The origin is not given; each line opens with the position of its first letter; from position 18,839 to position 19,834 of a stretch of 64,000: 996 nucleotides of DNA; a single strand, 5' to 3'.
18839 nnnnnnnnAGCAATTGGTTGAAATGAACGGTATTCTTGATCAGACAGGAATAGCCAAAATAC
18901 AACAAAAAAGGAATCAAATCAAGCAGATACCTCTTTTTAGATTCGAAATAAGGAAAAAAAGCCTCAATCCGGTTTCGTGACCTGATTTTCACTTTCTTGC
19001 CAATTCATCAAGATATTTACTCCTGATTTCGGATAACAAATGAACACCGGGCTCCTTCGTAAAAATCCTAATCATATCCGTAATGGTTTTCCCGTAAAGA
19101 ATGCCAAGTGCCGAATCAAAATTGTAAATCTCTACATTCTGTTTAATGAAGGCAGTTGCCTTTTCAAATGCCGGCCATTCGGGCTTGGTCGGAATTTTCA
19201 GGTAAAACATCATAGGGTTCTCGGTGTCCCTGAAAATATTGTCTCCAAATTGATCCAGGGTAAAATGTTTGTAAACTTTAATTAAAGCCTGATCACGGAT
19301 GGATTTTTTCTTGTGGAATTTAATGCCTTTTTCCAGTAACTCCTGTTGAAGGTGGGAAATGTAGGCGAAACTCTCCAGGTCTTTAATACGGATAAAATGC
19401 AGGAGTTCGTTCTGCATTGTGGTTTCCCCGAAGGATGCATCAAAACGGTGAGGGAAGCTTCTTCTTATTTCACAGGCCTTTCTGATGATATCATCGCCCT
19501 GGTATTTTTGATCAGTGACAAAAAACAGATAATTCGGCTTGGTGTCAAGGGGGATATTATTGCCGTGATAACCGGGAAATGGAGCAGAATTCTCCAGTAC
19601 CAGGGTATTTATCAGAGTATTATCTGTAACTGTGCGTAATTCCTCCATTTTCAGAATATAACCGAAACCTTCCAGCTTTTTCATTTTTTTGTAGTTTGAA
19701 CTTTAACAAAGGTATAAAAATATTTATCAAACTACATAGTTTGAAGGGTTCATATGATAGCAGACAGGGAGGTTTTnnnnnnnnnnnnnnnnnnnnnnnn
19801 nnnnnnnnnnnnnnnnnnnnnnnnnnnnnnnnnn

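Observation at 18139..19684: Tandem paralogs of unknown function downstream of selU, each an internal duplication of a ~95 aa module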

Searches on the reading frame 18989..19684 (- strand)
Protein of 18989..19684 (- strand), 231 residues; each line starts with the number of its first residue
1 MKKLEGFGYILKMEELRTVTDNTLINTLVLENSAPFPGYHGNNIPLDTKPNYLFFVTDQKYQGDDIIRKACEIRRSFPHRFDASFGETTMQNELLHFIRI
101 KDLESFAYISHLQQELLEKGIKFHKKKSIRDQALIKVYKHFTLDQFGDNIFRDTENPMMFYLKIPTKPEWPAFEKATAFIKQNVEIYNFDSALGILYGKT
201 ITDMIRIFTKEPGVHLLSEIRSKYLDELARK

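Call 3: search_protein_families(library=pfam, proteins=[window:18989-19684:-], max_evalue=1)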
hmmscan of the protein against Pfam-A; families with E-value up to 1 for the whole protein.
window:18989-19684:- (231 aa): 0 families

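Call 4: search_protein_families(library=ncbifam, proteins=[window:18989-19684:-], max_evalue=1)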
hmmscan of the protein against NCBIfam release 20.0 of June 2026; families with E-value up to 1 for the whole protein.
window:18989-19684:- (231 aa): 0 families

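Call 9: search_solved_structures(query=window:18989-19684:-, max_evalue=10, show_alignments=2)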
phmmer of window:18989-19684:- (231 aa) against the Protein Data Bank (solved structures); distinct sequences matched with E-value up to 10: 0.

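Call 11: find_homologous_proteins(query=window:18989-19684:-, max_evalue=0.001)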
Query window:18989-19684:- (231 aa): 42 proteins with E <= 0.001 among 183 candidates.
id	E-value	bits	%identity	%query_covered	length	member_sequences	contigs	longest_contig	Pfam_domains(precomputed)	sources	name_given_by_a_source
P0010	4.2e-152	522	100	100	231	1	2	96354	-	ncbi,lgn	-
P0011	1.1e-141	488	94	100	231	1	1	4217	-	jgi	-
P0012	4.6e-132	457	86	100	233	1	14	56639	-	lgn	-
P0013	6.8e-125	433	81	100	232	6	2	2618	-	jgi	jgi:hypothetical protein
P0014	9.1e-124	429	82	100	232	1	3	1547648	-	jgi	jgi:hypothetical protein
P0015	9.0e-122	423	79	100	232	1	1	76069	-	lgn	-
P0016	4.6e-120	417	81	100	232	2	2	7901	-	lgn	-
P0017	1.4e-117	409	77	100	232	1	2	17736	-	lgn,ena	-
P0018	1.4e-112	393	75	100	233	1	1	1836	-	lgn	-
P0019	1.6e-99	350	66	100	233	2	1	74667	-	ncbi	-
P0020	4.0e-91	323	62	100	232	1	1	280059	-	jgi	jgi:hypothetical protein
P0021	5.7e-91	322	62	100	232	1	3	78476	-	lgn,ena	-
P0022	1.3e-61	226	45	98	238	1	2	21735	-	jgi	jgi:hypothetical protein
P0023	4.7e-61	224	46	98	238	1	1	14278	-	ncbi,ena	-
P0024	2.5e-60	222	44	98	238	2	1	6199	-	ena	-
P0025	3.8e-60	221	48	96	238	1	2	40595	-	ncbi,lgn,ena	-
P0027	1.4e-58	216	43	98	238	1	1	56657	-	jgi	jgi:hypothetical protein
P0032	1.0e-54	204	43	98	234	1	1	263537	-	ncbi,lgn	-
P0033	3.4e-54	202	44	99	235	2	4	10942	-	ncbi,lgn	ncbi:MAG: hypothetical protein ACOCXS_01690 [Bacteroidota bacterium]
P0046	1.4e-47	180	39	98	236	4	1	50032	-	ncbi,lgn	-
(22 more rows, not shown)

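Call 15: search_solved_structures(query=A1, max_evalue=10, show_alignments=3)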
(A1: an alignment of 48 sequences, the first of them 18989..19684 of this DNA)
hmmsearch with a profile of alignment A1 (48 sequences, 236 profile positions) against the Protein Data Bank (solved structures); distinct sequences matched with E-value up to 10: 0.

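Call 17: find_encoding_contigs(protein=P0032, flank=8000, max_places=3)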
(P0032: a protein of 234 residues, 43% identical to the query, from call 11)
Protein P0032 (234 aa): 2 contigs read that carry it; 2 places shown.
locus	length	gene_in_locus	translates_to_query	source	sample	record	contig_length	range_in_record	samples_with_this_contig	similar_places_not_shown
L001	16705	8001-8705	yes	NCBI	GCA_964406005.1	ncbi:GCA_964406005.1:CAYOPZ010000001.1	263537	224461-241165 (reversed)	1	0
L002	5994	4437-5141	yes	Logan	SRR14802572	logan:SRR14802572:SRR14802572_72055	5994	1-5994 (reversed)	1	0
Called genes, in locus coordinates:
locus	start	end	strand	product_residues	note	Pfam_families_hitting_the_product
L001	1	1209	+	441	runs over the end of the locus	PF07690:MFS_1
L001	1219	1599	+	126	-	PF08327:AHSA1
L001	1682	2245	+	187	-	-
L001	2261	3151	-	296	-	PF03372:Exo_endo_phos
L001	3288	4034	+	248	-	PF03193:RsgA_GTPase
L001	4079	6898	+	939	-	PF02518:HATPase_c, PF00072:Response_reg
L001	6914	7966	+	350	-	PF00581:Rhodanese, PF26341:AAA_SelU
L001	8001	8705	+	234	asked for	-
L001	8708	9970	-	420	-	PF01136:Peptidase_U32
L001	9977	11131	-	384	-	PF02518:HATPase_c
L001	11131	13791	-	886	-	-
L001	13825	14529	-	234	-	PF03575:Peptidase_S51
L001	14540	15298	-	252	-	PF00899:ThiF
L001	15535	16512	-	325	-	PF13568:OMP_b-brl_2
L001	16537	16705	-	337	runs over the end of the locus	-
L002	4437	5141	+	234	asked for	-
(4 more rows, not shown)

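Call 18: find_encoding_contigs(protein=P0027, flank=8000, max_places=3)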
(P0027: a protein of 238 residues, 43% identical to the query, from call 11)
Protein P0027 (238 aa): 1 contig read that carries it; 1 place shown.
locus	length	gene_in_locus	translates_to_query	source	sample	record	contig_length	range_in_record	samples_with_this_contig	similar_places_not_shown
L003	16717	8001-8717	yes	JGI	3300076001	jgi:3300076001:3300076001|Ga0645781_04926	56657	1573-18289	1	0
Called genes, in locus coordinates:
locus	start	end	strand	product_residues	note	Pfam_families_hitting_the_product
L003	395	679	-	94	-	-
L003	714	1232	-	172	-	PF04542:Sigma70_r2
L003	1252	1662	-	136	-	-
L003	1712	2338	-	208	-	PF04336:ACP_PD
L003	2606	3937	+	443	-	-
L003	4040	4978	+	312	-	PF16745:RsgA_N, PF01926:MMR_HSR1 (faint), PF03193:RsgA_GTPase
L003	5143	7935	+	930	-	PF02518:HATPase_c, PF00072:Response_reg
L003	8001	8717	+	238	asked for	-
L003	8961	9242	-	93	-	PF01136:Peptidase_U32 (weak)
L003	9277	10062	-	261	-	PF01136:Peptidase_U32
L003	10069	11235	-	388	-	PF00512:HisKA (faint), PF02518:HATPase_c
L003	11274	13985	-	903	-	-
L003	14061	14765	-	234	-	PF03575:Peptidase_S51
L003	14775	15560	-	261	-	PF00899:ThiF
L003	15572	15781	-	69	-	-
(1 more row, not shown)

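Call 19: find_encoding_contigs(protein=P0046, flank=8000, max_places=3)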
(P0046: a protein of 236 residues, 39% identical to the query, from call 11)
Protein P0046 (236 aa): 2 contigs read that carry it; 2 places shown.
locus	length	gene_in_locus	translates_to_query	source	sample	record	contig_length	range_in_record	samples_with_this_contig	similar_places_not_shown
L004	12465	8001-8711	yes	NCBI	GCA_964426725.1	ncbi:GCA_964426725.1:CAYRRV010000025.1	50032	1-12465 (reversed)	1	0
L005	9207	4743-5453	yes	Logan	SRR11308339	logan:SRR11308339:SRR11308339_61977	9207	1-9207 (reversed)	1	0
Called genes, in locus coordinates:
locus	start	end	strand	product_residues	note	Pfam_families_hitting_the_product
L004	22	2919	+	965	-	PF00989:PAS (faint), PF00512:HisKA, PF02518:HATPase_c, PF00072:Response_reg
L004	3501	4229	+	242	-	-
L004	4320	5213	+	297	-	PF16745:RsgA_N, PF03193:RsgA_GTPase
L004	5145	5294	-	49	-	-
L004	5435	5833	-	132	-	PF00825:Ribonuclease_P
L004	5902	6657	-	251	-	PF02602:HEM4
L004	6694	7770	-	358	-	PF14093:DUF4271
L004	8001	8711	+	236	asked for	-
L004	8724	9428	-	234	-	PF03575:Peptidase_S51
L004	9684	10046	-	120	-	PF09579:Spore_YtfJ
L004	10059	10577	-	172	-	-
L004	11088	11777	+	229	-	PF00149:Metallophos, PF12850:Metallophos_2 (weak)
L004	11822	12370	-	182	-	-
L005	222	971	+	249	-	-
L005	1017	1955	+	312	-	PF16745:RsgA_N, PF03193:RsgA_GTPase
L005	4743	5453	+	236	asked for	-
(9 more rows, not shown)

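Call 23: predict_structure(alignment_id=A1)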
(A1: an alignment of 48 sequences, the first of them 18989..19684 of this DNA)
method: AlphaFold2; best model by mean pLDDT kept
length: 231 residues; sequences in the alignment: 48
mean_pLDDT: 89.6   pTM: 0.85
mean pLDDT of the five models: 89.6, 89.4, 89.2, 88.9, 88.7
residues with pLDDT >= 90: 174; 70-90: 39; 50-70: 7; < 50: 11
segments of 3 or more residues with pLDDT < 50: 35-45
pLDDT, mean of each block of 10 residues (from residue 1): 89 92 94 55 54 95 96 95 95 95 92 98 96 94 95 92 95 93 79 92 92 91 94 73
secondary structure, 60 per line:
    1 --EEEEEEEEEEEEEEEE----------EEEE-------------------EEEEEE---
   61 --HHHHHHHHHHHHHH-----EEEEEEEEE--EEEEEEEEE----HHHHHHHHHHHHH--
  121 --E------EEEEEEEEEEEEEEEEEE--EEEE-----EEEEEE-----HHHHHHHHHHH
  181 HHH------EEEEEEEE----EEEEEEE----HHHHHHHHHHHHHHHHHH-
elements in order: E3-18 E29-32 E52-57 H63-76 E82-90 E93-101 H106-118 E130-147 E150-153 E159-164 H170-183 E190-197 E202-208 H213-230

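Call 25: search_protein_representatives(alignment_id=A1)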
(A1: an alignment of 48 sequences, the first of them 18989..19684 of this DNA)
Query: 48 sequences, 236 profile positions. Proteins with E-value up to 0.001 (for the whole library): 418; up to 1e-10: 355; up to 1e-30: 218. The best 150 are listed.
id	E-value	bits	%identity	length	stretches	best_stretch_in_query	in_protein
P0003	8.6e-96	336.5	-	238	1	1-235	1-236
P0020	1.3e-92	326.1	-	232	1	5-234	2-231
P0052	2.3e-86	305.6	-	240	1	1-235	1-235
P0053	2.8e-84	298.8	-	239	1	1-234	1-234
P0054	5.7e-80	284.7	-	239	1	4-235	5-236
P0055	5.9e-79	281.3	-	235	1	1-233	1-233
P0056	1.2e-78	280.3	-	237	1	1-234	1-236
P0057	7.0e-77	274.6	-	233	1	4-232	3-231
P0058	1.0e-76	274.0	-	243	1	1-234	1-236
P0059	7.1e-76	271.3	-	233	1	4-233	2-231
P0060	1.9e-75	269.8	-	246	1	1-234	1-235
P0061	2.1e-75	269.7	-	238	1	4-234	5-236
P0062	2.5e-75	269.5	-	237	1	1-234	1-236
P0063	3.0e-75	269.2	-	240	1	1-234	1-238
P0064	7.5e-75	267.9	-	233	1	4-234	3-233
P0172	1.6e-47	178.4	-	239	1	1-231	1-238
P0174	2.4e-47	177.9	-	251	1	1-234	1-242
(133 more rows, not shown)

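Call 27: fold_search(model_id=the predicted structure, library=pdb)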
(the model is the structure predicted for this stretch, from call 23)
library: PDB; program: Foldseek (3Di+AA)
matches with E <= 10: 617; with E <= 0.001: 0
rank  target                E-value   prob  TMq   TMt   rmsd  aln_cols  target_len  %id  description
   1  2qyv_B                2.0e-02  0.21  0.17  0.10  18.7       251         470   11  Crystal structure of putative Xaa-His dipeptidase (YP_718209.1) from Haemophilus somnus 129PT at 2.11 A resolution (released 2007-08-28)
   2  2qyv_A                4.1e-02  0.30  0.21  0.12  18.6       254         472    9  Crystal structure of putative Xaa-His dipeptidase (YP_718209.1) from Haemophilus somnus 129PT at 2.11 A resolution (released 2007-08-28)
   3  1ejh_A                2.1e-01  0.20  0.22  0.26  13.2       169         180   12  EIF4E/EIF4G PEPTIDE/7-METHYL-GDP (released 2000-03-10)
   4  3gtj_A                2.4e-01  0.09  0.19  0.05  18.8       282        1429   10  Backtracked RNA polymerase II complex with 13mer RNA (released 2009-06-09)
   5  9uaj_C                2.5e-01  0.14  0.20  0.23  13.4       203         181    7  Ovorubin from the golden apple snail (Pomacea canaliculata) (released 2025-12-31)
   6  8qm7_A                3.1e-01  0.21  0.24  0.26  12.6       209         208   12  Potential drug binding sites for translation initiation factor eIF4E (released 2025-01-15)
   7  3tvv_B                3.1e-01  0.04  0.14  0.14  17.3       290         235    9  Structure of the tandem PH domains of Rtt106 (residues 68-315) (released 2012-02-01)
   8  4iof_B                3.3e-01  0.09  0.20  0.07  16.9       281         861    8  Crystal structure analysis of Fab-bound human Insulin Degrading Enzyme (IDE) (released 2013-07-24)
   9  4ney_A                3.5e-01  0.18  0.24  0.29  11.8       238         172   13  Crystal Structure of an engineered protein with ferredoxin fold, Northeast Structural Genomics Consortium (NESG) Targe (released 2014-01-15)
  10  3gyp                  3.5e-01  0.03  0.12  0.13  17.8       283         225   10  Rtt106p (released 2009-12-08)
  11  6gkj_C                4.3e-01  0.18  0.23  0.28  13.5       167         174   12  Translation initiation factor 4E in complex with trinucleotide mRNA 5' cap (m7GpppApG) (released 2019-06-19)
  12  5aby_A                4.8e-01  0.20  0.25  0.30  13.1       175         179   11  Complex of C. elegans eIF4E-3 with the 4E-binding protein Mextli (released 2015-09-02)
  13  5me5_A                5.4e-01  0.20  0.25  0.33  13.2       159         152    9  Crystal Structure of eiF4E from C. melo bound to a eIF4G peptide (released 2017-08-23)
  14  2v8w_E                5.4e-01  0.14  0.22  0.27  13.2       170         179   13  Crystallographic and mass spectrometric characterisation of eIF4E with N7-cap derivatives (released 2007-08-28)
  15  8vqg_A                5.4e-01  0.08  0.15  0.20  15.5       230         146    7  X-ray crystal structure of Can f 1 (released 2025-01-22)
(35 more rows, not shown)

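Call 35: find_related_loci(query=A2, collection=genome_contigs, flank=6000)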
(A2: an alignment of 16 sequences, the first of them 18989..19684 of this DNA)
Query A2 (231 aa) in genome_contigs; peptide patterns used: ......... (x = any residue, [..] = any of these).
138 stretches matched a pattern; 122 encode a relative of the query (tblastn E <= 1e-3); the best 80 are kept; 80 distinct loci.
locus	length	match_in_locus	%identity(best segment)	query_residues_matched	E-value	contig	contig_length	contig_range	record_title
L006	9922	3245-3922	46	4-229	6e-66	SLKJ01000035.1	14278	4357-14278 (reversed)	MAG: Bacteroidales bacterium isolate CSSed165cm_267R1 CSSed16-5cm-13298, whole genome shotgun sequence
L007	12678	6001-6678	43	4-229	1e-64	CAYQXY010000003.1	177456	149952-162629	MAG TPA_asm: uncultured Bacteroidales bacterium isolate SRP072547_co1_283 genome assembly, contig: NODE_19_length_177456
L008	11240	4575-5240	46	8-229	2e-64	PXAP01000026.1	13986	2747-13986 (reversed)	MAG: Bacteroidetes bacterium isolate T3Sed10_212R1 T3-Sed10-C9307, whole genome shotgun sequence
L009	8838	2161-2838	45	4-229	1e-62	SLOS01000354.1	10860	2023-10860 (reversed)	MAG: Bacteroidales bacterium isolate CSSed165cm_468 CSSed16-5cm-22472, whole genome shotgun sequence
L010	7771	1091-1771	46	4-230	7e-62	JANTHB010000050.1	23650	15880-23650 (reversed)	MAG: Bacteroidales bacterium isolate bin10098 c_000000001745, whole genome shotgun sequence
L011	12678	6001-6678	44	4-229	1e-61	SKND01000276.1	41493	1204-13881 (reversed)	MAG: Bacteroidales bacterium isolate CSSed162cmA_274 CSSed16-2cmA-888, whole genome shotgun sequence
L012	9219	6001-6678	44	4-229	1e-61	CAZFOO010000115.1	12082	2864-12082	MAG TPA_asm: uncultured Bacteroidales bacterium isolate SRP252850_co1_130 genome assembly, contig: NODE_10043_length_120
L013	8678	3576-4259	44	3-230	8e-61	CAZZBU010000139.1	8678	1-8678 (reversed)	MAG TPA_asm: uncultured Bacteroidales bacterium isolate SRP252850_co1_7 genome assembly, contig: NODE_15544_length_8678_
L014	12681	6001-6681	45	4-230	1e-60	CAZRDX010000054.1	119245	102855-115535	MAG TPA_asm: uncultured Rikenellaceae bacterium isolate binchicken_co219_78 genome assembly, contig: k141_756962, whole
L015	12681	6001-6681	43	4-230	5e-60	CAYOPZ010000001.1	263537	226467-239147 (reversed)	MAG TPA_asm: uncultured Bacteroidaceae bacterium isolate SRP323688_co1_165 genome assembly, contig: NODE_64_length_26353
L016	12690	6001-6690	47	1-230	3e-60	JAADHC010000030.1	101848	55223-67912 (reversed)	MAG: Chlorobiota bacterium isolate M_MetaBat.158 contig-127_140, whole genome shotgun sequence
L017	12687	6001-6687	42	2-230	1e-59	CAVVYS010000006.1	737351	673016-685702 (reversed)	MAG: uncultured Bacteroidaceae bacterium isolate MFD03804.bin.2.69 genome assembly, contig: contig_19971, whole genome s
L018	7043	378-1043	44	8-229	3e-59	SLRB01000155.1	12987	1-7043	MAG: Bacteroidales bacterium isolate CSSed165cm_559 CSSed16-5cm-15971, whole genome shotgun sequence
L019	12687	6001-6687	41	2-230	4e-59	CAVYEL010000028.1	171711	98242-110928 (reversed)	MAG: uncultured Bacteroidaceae bacterium isolate MFD03804.bin.2.129 genome assembly, contig: contig_72439, whole genome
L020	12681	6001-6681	45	4-230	5e-59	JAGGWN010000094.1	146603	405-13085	MAG: Bacteroidales bacterium isolate AUK127 PB_MBMC_081_c_000000000026, whole genome shotgun sequence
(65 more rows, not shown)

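Call 37: search_protein_families(library=pfam, alignment_id=A1, max_evalue=10)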
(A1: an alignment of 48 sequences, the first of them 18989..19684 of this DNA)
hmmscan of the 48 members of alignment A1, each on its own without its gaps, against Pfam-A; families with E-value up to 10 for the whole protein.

A. member 1, window:18989-19684:- (231 aa): 0 families

B. families by the number of members that match (of 48 scanned): 25 families
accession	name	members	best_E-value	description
PF25023.1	TEN_YD-shell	3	0.0043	Teneurin YD-shell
PF24926.1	ACT_ACR9_C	3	0.087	ACT domain-containing protein ACR9, C-terminal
PF11224.13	DUF3023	2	0.17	Protein of unknown function (DUF3023)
PF13413.12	HTH_25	1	0.01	Helix-turn-helix domain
PF24167.1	DUF7411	1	0.021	Family of unknown function (DUF7411)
PF03722.19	Hemocyanin_N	1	0.025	Hemocyanin, all-alpha domain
PF16779.11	DMP12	1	0.026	DNA-mimic protein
PF18308.6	GGA_N-GAT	1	0.028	N-terminal extension of GAT domain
PF14511.12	RE_EcoO109I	1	0.032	Type II restriction endonuclease EcoO109I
PF07454.18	SpoIIP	1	0.035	Stage II sporulation protein P (SpoIIP)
PF22714.1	SNaCT8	1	0.039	Short NACHT-associated C-Terminal domain, family 8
PF17330.7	SWC7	1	0.059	SWR1 chromatin-remodelling complex, sub-unit Swc7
PF24778.1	Ig-CFAP74_3rd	1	0.059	CFAP74 third Ig-like domain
PF23059.1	CUB_M02D8_5_6th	1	0.06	M02D8_5-like, sixth CUB domain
PF07898.18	DUF1676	1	0.066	Protein of unknown function (DUF1676)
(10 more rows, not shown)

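Call 38: search_protein_families(library=padloc, proteins=[window:18989-19684:-], max_evalue=1)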
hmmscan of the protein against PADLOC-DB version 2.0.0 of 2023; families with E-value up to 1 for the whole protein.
window:18989-19684:- (231 aa): 0 families

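Call 39: search_protein_families(library=phrogs, proteins=[window:18989-19684:-], max_evalue=1)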
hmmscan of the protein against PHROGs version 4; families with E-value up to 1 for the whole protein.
window:18989-19684:- (231 aa): 0 families

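Call 48: list_cluster_members(proteins=[window:18989-19684:-, window:18139-18846:-, P0006, P0019, P0033, P0025])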
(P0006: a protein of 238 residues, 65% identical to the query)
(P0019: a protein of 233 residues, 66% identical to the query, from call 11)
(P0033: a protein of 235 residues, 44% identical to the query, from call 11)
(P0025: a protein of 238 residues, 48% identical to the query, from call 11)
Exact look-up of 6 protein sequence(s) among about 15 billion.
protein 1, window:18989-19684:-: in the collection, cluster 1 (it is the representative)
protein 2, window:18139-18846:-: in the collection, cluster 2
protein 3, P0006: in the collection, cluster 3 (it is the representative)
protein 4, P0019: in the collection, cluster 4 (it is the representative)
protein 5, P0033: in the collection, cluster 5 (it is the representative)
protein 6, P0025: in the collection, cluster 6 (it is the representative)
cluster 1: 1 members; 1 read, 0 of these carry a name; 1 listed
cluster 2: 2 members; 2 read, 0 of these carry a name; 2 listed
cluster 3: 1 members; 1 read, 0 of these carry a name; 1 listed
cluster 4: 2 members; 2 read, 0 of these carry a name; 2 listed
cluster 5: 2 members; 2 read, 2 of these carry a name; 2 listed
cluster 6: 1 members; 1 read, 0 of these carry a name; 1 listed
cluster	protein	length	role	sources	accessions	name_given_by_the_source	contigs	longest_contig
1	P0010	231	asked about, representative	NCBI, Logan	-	-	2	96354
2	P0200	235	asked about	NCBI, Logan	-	-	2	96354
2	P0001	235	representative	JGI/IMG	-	-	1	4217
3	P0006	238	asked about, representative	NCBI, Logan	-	-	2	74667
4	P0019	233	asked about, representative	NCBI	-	-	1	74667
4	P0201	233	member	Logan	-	-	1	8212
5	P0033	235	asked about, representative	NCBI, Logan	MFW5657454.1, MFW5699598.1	MAG: hypothetical protein ACOCXS_01690 [Bacteroidota bacterium]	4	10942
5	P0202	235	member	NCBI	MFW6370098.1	MAG: hypothetical protein ACOC10_02705 [Bacteroidota bacterium]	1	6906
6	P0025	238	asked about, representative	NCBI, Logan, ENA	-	-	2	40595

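Call 49: find_encoding_contigs(protein=window:18989-19684:-, flank=3000, max_places=3)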
Protein window:18989-19684:- (231 aa): no gene with exactly this product is on record in the collection.
